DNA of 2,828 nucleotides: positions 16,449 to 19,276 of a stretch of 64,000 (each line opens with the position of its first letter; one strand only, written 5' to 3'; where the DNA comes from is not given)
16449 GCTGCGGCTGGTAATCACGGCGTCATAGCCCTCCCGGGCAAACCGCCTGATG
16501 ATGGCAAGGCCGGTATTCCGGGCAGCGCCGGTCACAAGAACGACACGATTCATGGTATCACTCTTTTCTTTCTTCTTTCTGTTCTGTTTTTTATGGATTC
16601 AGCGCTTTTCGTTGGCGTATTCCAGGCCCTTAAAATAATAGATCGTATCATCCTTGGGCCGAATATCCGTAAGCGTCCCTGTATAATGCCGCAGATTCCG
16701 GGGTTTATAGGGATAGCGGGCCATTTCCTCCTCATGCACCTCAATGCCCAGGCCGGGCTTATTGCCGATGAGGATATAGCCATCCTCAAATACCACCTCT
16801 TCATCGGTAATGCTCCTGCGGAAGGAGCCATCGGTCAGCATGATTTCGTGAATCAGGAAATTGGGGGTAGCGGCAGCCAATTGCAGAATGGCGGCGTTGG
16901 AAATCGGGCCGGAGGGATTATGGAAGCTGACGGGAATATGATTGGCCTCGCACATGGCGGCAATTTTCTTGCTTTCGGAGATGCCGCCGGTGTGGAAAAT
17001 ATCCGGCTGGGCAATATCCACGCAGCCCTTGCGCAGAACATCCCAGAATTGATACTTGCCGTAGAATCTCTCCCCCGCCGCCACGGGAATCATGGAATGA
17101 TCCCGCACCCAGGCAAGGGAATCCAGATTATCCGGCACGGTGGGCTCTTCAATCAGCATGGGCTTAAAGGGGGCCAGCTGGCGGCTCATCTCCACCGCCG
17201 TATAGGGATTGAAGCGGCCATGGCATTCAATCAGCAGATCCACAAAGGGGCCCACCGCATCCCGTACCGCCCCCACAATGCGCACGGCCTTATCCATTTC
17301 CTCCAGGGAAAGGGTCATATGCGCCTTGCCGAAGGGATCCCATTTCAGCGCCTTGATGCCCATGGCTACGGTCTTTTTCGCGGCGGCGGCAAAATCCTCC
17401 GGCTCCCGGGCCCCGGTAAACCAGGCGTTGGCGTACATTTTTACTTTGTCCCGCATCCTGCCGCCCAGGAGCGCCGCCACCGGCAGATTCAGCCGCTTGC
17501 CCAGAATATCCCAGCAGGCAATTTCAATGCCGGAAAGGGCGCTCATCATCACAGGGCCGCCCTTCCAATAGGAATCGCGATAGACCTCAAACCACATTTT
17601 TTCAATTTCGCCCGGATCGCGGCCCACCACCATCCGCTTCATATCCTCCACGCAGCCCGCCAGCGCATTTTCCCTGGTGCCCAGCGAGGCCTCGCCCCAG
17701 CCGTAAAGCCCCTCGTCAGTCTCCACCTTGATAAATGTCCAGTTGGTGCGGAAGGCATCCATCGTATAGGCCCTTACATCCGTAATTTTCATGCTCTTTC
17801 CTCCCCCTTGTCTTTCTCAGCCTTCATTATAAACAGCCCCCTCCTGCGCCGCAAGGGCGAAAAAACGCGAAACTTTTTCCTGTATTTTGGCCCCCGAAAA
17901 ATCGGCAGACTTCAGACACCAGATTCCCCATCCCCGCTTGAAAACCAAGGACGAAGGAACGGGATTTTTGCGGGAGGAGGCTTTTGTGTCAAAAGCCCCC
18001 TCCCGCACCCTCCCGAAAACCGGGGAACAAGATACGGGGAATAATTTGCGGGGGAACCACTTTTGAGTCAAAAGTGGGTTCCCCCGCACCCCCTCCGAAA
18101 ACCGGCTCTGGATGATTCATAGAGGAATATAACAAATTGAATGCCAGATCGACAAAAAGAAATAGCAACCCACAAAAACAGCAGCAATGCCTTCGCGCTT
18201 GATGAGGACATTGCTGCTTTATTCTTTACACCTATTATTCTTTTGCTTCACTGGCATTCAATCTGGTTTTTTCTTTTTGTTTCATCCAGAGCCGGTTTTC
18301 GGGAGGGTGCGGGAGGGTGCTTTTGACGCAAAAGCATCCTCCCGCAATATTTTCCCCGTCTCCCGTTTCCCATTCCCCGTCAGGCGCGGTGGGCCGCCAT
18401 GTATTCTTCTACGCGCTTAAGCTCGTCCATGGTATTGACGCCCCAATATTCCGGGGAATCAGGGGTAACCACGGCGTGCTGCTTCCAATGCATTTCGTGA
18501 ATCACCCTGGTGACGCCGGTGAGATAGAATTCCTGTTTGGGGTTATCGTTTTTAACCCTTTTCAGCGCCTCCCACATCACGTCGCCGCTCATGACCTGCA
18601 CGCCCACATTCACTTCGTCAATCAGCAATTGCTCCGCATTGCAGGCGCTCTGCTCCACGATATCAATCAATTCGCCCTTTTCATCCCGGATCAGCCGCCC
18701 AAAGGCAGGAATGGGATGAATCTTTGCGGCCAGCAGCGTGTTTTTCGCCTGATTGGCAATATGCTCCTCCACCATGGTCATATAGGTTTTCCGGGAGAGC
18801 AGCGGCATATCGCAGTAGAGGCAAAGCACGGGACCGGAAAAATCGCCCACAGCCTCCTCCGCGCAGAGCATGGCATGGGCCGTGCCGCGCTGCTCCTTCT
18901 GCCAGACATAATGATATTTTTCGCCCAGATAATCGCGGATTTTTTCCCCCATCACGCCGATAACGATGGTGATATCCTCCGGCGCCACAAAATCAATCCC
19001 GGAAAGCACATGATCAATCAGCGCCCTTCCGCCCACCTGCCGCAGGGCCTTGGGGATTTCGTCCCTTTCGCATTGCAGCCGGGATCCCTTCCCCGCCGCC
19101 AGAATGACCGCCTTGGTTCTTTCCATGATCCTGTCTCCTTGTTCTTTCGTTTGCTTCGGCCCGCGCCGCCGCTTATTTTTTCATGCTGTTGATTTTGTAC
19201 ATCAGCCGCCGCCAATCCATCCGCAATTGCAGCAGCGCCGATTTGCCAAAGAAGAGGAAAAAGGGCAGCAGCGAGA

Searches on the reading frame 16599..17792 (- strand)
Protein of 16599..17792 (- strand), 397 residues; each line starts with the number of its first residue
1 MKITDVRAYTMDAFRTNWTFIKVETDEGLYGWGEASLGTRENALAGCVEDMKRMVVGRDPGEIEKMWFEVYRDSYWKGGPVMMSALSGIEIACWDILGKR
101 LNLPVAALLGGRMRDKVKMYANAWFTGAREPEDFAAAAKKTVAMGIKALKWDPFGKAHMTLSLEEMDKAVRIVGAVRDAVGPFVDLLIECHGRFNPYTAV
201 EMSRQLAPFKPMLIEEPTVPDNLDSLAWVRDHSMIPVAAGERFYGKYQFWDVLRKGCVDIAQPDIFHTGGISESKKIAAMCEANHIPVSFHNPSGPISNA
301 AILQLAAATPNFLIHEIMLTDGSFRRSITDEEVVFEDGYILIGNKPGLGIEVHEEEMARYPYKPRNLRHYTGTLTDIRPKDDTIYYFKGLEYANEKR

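Call 19: search_protein_families(library=pfam, proteins=[window:16599-17792:-])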
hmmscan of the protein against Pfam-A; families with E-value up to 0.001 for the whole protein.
window:16599-17792:- (397 aa): 2 families
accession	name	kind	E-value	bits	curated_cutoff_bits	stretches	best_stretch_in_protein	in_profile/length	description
PF13378.12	MR_MLE_C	-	1.1e-65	221.9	29.4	1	134-355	2-218/219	Enolase C-terminal domain-like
PF02746.21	MR_MLE_N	-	2.4e-20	73.4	22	1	18-110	28-117/117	Mandelate racemase / muconate lactonizing enzyme, N-terminal domain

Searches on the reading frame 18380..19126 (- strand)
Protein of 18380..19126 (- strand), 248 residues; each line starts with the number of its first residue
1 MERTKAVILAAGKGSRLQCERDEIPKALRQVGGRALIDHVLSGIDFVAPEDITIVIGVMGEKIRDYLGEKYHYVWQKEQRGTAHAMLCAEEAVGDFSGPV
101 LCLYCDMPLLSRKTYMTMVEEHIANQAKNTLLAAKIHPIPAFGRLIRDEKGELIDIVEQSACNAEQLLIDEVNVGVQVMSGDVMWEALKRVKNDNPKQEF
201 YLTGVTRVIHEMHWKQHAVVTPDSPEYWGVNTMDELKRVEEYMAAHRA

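Call 19: search_protein_families(library=pfam, proteins=[window:18380-19126:-])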
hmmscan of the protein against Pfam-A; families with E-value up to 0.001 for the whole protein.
window:18380-19126:- (248 aa): 3 families
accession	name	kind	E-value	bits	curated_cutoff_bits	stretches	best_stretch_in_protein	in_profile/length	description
PF12804.13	NTP_transf_3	-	1.1e-17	65.1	27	1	6-134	1-123/160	MobA-like NTP transferase domain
PF00483.29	NTP_transferase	-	9.3e-15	55.3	21.2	1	5-210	1-211/245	Nucleotidyl transferase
PF01128.25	IspD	-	0.0002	21.6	27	1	6-56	3-51/221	2-C-methyl-D-erythritol 4-phosphate cytidylyltransferase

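Call 43: find_encoding_contigs(protein=window:18380-19126:-, flank=3000, max_places=10)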
Protein window:18380-19126:- (248 aa): 2 contigs read that carry it; 2 places shown.
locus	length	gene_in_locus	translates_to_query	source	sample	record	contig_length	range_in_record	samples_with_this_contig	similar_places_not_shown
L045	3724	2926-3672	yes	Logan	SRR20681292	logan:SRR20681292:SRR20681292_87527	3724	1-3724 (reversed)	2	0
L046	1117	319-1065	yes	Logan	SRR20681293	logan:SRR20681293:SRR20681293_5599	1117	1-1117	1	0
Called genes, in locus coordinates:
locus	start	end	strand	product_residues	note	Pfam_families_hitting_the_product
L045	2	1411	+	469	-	?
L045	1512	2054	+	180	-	-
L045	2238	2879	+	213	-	PF01694:Rhomboid (weak)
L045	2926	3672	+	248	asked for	PF00483:NTP_transferase, PF12804:NTP_transf_3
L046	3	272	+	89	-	?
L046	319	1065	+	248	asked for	PF00483:NTP_transferase, PF12804:NTP_transf_3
